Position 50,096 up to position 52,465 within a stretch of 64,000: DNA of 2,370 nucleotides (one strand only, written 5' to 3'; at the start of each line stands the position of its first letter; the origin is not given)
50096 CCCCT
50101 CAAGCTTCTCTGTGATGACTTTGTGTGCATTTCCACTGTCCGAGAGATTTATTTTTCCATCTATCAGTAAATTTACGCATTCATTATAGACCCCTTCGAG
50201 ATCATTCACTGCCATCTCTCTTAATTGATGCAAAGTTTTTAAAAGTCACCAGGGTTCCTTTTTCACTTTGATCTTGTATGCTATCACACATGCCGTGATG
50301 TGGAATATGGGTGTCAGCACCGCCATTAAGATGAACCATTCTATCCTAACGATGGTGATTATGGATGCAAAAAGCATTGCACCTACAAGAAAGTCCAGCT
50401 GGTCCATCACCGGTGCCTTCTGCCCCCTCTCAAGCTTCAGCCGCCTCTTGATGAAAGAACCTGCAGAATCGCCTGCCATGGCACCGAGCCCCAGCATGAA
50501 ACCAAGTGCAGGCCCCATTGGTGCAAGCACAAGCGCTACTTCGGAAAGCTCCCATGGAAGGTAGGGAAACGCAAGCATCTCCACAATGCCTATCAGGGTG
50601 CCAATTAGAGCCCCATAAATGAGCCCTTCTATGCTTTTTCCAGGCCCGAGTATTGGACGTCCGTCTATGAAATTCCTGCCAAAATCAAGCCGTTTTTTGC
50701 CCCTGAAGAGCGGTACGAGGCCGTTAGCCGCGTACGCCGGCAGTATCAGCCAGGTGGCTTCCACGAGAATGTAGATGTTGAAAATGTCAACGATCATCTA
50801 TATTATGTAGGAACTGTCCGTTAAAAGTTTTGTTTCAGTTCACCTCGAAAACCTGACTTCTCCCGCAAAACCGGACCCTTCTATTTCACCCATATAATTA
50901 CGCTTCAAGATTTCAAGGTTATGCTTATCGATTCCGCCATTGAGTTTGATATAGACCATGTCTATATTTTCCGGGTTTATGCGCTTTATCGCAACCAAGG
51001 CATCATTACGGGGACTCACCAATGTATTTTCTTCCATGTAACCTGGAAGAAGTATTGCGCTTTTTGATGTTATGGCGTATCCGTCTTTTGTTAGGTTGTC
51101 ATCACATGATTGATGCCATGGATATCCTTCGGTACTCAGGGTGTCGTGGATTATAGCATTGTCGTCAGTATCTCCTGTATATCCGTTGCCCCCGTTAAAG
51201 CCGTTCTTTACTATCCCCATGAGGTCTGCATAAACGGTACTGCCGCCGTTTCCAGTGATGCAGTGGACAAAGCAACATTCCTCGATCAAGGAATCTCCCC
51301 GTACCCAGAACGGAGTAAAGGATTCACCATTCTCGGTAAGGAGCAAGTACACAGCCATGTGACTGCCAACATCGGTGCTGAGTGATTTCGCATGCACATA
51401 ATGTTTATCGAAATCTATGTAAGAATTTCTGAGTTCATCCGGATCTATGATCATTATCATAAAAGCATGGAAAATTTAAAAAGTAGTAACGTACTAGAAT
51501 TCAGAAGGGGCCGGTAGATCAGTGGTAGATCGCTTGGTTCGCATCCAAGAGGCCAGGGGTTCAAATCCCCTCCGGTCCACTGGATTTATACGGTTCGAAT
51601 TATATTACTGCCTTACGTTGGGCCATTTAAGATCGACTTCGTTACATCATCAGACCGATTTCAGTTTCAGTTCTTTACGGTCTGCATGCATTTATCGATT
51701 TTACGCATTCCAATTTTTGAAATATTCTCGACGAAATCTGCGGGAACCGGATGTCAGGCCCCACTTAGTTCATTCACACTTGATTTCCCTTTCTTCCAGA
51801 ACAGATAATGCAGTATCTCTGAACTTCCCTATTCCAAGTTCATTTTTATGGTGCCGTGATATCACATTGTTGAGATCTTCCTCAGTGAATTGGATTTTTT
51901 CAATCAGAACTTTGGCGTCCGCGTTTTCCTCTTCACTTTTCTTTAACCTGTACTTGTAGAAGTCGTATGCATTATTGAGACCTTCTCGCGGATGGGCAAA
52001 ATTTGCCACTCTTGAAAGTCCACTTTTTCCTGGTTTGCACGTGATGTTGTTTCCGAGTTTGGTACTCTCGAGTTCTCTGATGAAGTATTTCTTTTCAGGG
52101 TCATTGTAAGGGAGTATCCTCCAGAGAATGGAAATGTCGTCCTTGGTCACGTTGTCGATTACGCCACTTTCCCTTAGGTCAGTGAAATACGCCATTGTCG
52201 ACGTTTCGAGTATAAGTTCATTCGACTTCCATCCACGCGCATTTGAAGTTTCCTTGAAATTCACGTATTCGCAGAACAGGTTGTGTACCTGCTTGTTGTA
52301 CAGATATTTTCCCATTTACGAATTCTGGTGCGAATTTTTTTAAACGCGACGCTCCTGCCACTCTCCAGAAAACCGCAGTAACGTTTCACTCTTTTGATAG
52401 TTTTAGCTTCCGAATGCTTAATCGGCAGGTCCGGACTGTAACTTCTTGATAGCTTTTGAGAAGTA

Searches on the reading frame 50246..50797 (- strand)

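Call 7: search_protein_families(library=pfam, proteins=[window:50246-50797:-], max_evalue=0.001)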
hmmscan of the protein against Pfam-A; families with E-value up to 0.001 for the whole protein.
window:50246-50797:- (183 aa): 2 families
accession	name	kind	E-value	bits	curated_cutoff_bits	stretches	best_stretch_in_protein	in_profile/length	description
PF01864.22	CarS-like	-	4.1e-47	160.9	22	1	9-183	3-175/175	CDP-archaeol synthase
PF01148.25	CTP_transf_1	-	2.3e-05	24.8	24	1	48-122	164-230/264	Cytidylyltransferase family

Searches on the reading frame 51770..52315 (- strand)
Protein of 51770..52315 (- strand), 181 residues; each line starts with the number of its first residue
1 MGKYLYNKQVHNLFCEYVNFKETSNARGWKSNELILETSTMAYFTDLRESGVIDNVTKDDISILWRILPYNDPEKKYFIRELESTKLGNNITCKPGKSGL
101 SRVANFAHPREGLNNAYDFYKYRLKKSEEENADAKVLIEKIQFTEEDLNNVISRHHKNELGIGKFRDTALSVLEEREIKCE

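Call 7: search_protein_families(library=pfam, proteins=[window:51770-52315:-], max_evalue=0.001)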
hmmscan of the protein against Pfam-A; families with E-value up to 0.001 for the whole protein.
window:51770-52315:- (181 aa): 0 families
